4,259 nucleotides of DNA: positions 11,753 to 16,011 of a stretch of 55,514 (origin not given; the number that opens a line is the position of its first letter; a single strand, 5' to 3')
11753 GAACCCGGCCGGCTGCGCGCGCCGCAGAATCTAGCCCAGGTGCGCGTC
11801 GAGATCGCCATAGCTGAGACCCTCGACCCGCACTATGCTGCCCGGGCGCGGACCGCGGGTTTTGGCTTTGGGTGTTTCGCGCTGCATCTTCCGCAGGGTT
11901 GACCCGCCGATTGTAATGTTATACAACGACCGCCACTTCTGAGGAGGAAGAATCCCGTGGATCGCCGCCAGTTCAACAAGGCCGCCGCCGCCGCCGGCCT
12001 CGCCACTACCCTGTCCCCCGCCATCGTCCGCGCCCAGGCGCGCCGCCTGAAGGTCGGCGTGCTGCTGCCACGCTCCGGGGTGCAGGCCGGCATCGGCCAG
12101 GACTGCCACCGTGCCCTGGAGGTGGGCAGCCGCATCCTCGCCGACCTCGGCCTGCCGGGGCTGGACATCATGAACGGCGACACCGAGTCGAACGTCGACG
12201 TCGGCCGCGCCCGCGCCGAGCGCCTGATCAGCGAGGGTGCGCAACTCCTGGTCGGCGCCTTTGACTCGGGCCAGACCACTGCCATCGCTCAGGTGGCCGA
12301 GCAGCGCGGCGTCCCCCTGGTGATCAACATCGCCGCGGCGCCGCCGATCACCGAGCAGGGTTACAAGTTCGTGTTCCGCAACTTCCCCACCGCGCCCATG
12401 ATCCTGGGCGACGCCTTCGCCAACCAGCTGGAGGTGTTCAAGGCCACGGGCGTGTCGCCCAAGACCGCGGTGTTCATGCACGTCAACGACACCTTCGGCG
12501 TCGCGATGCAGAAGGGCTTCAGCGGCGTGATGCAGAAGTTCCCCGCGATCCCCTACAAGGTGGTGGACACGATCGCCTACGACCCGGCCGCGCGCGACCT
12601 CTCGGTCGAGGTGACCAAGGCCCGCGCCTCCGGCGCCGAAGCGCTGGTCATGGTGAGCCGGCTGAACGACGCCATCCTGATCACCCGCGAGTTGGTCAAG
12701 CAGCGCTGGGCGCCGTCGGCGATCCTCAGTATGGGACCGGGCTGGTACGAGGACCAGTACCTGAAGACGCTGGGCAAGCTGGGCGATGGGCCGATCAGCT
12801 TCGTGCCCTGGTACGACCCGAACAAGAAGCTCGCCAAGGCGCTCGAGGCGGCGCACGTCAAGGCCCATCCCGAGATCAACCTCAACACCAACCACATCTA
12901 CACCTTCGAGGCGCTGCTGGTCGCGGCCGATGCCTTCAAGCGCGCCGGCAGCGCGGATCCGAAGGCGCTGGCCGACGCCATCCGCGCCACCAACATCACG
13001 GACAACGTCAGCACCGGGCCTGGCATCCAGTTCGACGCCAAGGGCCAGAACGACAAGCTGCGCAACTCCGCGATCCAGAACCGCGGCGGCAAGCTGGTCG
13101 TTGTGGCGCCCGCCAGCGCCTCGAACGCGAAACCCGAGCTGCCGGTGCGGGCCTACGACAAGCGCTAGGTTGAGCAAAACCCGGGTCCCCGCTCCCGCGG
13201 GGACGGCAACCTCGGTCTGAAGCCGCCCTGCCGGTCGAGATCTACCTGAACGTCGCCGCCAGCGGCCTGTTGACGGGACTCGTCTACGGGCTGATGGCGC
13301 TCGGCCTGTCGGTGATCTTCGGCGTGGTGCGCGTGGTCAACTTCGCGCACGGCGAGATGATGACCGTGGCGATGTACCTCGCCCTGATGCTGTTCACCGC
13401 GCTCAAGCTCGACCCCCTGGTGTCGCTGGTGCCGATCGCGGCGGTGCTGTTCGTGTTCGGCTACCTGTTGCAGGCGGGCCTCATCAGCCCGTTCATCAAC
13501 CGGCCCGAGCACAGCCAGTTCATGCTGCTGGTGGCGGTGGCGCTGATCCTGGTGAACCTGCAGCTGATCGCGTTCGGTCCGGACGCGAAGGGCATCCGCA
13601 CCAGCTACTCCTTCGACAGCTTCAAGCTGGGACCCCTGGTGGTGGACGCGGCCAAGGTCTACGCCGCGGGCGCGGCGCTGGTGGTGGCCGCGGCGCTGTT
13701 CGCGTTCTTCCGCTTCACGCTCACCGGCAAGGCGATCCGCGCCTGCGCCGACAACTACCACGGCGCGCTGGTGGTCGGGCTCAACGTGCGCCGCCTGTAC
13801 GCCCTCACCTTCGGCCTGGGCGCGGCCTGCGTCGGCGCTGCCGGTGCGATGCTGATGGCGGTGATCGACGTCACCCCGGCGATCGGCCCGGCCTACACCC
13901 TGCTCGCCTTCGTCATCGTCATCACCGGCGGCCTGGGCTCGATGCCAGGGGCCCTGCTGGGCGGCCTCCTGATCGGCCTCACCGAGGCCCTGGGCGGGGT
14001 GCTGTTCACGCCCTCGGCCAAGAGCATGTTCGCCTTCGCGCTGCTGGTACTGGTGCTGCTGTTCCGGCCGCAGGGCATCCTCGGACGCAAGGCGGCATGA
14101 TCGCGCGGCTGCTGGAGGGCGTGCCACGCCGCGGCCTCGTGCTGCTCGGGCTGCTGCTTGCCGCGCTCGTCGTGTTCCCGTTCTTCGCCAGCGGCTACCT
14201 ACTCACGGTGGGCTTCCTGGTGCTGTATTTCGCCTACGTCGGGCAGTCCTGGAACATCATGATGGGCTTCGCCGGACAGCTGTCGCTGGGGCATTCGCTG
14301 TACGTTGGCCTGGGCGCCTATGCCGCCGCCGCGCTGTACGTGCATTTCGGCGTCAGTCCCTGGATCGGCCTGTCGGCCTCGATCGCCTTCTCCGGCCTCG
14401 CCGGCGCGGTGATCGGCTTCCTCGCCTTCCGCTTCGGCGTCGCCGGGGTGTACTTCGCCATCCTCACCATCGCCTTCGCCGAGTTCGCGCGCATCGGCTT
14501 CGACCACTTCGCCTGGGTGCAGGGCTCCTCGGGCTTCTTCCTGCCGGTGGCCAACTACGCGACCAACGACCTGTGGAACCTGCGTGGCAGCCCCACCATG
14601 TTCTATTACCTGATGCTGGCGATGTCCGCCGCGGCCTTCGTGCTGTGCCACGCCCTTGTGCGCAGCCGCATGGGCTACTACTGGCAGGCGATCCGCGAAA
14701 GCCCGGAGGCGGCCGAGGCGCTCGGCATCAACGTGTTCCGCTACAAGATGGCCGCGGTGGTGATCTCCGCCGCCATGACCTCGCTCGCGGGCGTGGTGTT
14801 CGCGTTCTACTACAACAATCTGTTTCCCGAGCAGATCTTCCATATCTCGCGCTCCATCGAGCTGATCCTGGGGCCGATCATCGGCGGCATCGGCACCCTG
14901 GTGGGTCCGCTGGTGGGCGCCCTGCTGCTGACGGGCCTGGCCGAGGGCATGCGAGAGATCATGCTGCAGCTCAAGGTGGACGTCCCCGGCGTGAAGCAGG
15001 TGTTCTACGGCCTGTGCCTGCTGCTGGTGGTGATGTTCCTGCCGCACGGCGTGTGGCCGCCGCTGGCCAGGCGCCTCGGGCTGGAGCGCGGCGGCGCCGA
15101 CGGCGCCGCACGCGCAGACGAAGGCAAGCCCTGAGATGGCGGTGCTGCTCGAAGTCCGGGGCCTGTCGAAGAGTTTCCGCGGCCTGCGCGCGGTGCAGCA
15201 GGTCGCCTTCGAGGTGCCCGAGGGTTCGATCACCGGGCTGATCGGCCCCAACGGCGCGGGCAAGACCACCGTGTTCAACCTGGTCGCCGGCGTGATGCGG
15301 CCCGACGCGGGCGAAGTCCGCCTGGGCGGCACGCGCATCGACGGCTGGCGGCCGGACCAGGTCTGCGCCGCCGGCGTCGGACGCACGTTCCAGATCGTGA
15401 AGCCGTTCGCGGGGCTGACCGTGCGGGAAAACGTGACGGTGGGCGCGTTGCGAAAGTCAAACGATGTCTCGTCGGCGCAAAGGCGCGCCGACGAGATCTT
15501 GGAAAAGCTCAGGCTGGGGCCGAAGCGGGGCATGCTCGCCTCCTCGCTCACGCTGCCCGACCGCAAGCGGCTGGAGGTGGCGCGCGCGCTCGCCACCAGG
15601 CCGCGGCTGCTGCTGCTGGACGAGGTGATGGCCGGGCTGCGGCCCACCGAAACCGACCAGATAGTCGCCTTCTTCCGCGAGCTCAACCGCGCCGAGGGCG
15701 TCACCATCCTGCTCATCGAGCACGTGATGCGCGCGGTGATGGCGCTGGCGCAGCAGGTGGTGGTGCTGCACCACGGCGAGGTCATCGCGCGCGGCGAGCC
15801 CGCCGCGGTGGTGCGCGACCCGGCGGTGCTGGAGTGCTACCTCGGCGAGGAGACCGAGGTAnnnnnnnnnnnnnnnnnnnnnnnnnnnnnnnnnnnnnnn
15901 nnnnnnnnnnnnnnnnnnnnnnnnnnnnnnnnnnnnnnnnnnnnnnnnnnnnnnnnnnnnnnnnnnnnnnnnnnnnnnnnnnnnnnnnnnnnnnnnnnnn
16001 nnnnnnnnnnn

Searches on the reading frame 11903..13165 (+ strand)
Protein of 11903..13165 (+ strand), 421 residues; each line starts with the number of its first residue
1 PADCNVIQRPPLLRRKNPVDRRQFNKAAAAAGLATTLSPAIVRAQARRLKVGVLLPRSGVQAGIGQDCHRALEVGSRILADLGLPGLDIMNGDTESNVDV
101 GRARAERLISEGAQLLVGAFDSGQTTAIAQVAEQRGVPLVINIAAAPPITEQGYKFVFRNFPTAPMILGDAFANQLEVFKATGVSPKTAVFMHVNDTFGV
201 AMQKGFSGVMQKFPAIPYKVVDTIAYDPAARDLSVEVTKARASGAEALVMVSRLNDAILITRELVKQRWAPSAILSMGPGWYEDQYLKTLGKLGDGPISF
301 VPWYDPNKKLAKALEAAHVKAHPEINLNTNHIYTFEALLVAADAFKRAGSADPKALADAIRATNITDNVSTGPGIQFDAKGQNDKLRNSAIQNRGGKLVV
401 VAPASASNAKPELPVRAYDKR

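Call 18: search_protein_families(library=pfam, proteins=[window:11903-13165:+])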
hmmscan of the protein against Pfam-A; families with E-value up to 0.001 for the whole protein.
window:11903-13165:+ (421 aa): 1 family
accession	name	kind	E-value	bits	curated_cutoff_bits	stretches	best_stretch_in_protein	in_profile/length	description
PF13458.12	Peripla_BP_6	-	6.3e-38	131.7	31.7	1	49-383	2-329/343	Periplasmic binding protein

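Call 24: search_protein_families(library=ncbifam, proteins=[window:11939-13165:+], max_evalue=0.01)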
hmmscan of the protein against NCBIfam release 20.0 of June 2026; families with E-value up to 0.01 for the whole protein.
window:11939-13165:+ (409 aa): 1 family
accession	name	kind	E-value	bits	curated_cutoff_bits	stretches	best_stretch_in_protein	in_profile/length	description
NF011933.0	PRK15404.1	subfamily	1.3e-12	47.5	477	1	29-370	19-349/370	high-affinity branched-chain amino acid ABC transporter substrate-binding protein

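Call 34: search_solved_structures(query=window:11939-13165:+, max_evalue=1e-10)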
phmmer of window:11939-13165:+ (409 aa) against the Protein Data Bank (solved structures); distinct sequences matched with E-value up to 1e-10: 2.
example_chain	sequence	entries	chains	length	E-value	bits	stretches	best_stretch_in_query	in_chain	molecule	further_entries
8wch_A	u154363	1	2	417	4.6e-29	104.5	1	33-406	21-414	Probable Leu/Ile/Val-binding protein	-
3td9_A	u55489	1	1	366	1.9e-13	53.1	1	36-357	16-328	Branched chain amino acid ABC transporter, periplasmic amino acid-binding protein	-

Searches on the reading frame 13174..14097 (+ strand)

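Call 18: search_protein_families(library=pfam, proteins=[window:13174-14097:+])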
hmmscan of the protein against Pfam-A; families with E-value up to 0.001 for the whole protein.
window:13174-14097:+ (308 aa): 1 family
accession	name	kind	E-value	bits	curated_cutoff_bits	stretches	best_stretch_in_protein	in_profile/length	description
PF02653.21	BPD_transp_2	-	3.2e-35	122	26.8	1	29-295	3-269/269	Branched-chain amino acid transport system / permease component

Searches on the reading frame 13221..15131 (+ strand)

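Call 18: search_protein_families(library=pfam, proteins=[window:13221-15131:+])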
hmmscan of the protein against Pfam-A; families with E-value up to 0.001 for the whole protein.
window:13221-15131:+ (637 aa): 1 family
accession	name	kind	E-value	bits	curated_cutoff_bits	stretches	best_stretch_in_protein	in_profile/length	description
PF02653.21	BPD_transp_2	-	1.4e-38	133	26.8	1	333-604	8-269/269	Branched-chain amino acid transport system / permease component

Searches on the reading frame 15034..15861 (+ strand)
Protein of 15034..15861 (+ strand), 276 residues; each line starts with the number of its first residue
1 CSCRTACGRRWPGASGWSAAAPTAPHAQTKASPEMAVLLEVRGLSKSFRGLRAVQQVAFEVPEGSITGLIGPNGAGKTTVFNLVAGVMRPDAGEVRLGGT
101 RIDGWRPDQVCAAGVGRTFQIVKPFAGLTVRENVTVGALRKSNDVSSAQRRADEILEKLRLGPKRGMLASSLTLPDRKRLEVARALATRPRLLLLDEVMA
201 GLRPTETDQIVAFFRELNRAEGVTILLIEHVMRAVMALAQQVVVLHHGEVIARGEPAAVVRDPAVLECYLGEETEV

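Call 18: search_protein_families(library=pfam, proteins=[window:15034-15861:+])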
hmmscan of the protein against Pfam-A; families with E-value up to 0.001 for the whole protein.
window:15034-15861:+ (276 aa): 6 families
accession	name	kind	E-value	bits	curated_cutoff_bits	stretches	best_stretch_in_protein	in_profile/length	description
PF00005.33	ABC_tran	-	2.8e-26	93.2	25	1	55-199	2-136/137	ABC transporter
PF12399.14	BCA_ABC_TP_C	-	9.4e-09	35.1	25.5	1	249-273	1-25/27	Branched-chain amino acid ATP-binding cassette transporter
PF13304.12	AAA_21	-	5.7e-06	27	27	0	66-85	1-20/304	AAA domain, putative AbiEii toxin, Type IV TA system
PF13481.12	AAA_25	-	0.00027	21.1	27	0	132-231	71-190/195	AAA domain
PF13476.12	AAA_23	-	0.00031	21.9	27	1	48-83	7-38/201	AAA domain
PF13401.12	AAA_22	-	0.00074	20.3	27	0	113-228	14-121/130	AAA domain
